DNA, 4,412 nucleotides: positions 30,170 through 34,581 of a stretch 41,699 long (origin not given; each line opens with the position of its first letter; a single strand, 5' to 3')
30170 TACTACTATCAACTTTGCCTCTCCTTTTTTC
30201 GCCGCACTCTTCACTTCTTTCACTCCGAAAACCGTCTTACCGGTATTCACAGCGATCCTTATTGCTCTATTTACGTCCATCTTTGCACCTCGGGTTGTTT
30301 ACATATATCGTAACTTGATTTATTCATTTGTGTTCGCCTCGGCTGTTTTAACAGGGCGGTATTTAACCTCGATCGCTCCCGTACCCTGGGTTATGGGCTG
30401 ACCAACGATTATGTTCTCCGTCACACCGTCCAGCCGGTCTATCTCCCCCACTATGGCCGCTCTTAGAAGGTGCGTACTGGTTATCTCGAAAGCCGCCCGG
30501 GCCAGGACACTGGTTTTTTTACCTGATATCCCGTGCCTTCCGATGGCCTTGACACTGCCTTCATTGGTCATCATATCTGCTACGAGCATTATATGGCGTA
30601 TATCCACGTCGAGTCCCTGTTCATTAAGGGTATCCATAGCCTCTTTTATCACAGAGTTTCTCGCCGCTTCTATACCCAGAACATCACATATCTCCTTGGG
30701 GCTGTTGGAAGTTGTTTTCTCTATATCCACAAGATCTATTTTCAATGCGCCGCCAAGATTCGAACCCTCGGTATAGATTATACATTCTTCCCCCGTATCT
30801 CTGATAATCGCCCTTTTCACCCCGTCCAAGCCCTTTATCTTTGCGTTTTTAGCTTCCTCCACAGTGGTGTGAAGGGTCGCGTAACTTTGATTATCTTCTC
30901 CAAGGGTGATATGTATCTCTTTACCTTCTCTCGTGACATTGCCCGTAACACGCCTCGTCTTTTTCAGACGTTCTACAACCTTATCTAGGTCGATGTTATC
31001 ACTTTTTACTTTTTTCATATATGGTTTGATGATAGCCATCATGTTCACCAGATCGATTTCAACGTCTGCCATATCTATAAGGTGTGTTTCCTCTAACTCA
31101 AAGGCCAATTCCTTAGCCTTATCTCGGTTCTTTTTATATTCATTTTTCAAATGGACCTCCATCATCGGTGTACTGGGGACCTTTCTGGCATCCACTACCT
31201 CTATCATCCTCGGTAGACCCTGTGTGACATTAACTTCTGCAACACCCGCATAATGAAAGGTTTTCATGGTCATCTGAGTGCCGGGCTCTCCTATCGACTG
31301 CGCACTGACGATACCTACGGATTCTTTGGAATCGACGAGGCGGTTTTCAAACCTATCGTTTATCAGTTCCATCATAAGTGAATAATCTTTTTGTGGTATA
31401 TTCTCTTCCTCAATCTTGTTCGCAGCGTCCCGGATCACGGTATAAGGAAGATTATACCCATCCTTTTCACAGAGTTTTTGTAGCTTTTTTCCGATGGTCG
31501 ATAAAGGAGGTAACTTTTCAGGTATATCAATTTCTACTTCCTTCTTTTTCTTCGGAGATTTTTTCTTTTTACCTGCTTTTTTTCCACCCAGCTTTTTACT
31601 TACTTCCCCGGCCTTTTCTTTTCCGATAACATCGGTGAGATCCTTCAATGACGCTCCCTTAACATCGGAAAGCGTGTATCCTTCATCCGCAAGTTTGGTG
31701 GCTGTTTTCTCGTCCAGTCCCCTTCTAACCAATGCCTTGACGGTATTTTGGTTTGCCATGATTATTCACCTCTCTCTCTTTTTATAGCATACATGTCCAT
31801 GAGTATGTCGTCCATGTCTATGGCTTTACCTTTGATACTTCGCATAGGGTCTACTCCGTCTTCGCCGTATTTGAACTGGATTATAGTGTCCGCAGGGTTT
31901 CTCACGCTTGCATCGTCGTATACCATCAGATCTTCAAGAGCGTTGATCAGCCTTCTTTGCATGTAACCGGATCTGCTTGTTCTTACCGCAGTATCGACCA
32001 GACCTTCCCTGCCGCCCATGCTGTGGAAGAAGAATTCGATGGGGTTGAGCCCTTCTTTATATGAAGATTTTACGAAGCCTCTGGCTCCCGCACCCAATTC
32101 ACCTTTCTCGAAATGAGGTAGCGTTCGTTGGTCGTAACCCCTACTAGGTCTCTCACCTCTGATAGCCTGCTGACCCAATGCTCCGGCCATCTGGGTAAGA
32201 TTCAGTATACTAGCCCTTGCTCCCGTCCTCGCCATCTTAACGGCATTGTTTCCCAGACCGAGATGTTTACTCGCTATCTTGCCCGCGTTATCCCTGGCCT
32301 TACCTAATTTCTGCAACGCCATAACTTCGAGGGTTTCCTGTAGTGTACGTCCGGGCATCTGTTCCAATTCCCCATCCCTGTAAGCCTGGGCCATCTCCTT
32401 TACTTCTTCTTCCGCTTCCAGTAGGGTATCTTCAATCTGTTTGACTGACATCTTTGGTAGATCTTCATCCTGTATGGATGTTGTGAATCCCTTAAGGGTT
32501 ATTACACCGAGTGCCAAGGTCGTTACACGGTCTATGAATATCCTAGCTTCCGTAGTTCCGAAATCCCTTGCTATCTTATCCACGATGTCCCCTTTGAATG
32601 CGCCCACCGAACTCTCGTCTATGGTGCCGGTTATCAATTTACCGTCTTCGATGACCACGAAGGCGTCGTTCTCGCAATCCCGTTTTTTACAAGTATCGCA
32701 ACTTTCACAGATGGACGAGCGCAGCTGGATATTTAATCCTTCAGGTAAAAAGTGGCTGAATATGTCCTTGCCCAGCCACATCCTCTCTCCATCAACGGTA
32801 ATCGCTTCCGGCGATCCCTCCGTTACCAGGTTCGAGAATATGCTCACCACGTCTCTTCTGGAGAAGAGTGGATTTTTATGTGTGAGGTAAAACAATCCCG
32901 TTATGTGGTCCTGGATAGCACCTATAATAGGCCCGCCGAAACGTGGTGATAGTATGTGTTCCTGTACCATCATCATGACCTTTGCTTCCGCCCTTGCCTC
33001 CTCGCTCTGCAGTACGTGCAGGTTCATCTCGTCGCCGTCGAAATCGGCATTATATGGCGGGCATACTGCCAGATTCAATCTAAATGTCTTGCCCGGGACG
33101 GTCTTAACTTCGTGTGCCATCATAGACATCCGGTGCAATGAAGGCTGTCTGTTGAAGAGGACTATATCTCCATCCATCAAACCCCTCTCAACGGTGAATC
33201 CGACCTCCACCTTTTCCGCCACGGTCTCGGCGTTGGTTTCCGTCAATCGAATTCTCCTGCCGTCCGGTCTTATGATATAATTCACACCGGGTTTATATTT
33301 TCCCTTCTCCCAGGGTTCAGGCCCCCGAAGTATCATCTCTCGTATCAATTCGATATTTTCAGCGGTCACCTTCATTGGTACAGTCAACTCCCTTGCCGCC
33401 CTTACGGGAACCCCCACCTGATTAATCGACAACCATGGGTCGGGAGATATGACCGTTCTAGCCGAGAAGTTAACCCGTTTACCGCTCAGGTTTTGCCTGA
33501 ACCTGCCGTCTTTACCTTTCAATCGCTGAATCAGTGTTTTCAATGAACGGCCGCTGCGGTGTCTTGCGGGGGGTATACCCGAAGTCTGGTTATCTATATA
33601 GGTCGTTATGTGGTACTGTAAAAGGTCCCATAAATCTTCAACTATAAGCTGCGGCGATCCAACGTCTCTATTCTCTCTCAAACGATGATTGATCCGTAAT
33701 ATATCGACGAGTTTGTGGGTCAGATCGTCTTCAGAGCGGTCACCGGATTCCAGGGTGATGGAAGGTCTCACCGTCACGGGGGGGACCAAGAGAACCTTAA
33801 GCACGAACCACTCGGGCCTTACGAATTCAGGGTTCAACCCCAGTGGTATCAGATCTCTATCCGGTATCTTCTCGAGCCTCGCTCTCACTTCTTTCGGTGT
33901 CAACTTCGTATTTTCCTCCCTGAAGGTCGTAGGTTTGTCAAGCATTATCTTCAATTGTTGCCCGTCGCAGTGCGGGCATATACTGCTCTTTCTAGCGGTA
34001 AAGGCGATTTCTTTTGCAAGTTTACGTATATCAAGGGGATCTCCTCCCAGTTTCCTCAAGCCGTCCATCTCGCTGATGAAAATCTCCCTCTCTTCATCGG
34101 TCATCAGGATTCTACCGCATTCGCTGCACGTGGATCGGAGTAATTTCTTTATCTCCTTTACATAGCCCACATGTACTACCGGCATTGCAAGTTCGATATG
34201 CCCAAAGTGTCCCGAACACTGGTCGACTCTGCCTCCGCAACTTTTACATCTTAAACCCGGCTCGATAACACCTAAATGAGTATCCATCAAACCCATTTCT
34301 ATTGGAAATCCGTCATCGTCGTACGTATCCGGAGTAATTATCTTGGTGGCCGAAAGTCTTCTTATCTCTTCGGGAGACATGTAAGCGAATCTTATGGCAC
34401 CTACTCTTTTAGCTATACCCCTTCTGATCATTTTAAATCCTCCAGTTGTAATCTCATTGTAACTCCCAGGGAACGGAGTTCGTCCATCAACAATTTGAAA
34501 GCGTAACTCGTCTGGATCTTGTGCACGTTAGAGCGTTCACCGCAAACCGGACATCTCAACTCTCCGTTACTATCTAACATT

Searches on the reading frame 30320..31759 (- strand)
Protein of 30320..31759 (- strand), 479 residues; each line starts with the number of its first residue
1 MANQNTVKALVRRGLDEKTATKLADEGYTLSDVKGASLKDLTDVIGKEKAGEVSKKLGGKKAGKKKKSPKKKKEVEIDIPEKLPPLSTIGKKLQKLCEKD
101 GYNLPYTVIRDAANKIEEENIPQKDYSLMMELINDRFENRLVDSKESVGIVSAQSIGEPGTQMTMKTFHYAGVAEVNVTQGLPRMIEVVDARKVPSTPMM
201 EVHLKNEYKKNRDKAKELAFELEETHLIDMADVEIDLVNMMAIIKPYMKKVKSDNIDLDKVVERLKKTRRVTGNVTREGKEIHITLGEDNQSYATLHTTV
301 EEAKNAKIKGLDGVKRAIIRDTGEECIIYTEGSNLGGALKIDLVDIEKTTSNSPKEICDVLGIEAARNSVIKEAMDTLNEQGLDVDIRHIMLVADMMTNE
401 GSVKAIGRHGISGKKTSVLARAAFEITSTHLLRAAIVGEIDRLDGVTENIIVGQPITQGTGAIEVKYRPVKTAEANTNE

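Call 27: search_protein_families(library=pfam, proteins=[window:30320-31759:-])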
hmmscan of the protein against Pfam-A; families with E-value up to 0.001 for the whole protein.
window:30320-31759:- (479 aa): 1 family
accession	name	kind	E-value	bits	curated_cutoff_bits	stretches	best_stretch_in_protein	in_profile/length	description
PF04998.22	RNA_pol_Rpb1_5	-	4e-53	181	28.5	1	112-418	66-266/267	RNA polymerase Rpb1, domain 5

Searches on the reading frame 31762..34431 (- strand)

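Call 27: search_protein_families(library=pfam, proteins=[window:31762-34431:-])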
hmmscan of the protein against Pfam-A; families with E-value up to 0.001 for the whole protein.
window:31762-34431:- (889 aa): 5 families
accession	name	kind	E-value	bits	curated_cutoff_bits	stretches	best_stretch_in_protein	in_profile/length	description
PF04997.17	RNA_pol_Rpb1_1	-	6.8e-92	308.6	39.7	1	8-315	2-312/312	RNA polymerase Rpb1, domain 1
PF00623.25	RNA_pol_Rpb1_2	-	3.7e-64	216.4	25.3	1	317-489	1-166/166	RNA polymerase Rpb1, domain 2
PF04983.23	RNA_pol_Rpb1_3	-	1.8e-40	138.9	28.9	1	492-655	1-161/162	RNA polymerase Rpb1, domain 3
PF05000.22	RNA_pol_Rpb1_4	-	2.8e-28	98.4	24.8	1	684-787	4-107/107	RNA polymerase Rpb1, domain 4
PF04998.22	RNA_pol_Rpb1_5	-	1.4e-27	97.3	28.5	1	794-859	1-66/267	RNA polymerase Rpb1, domain 5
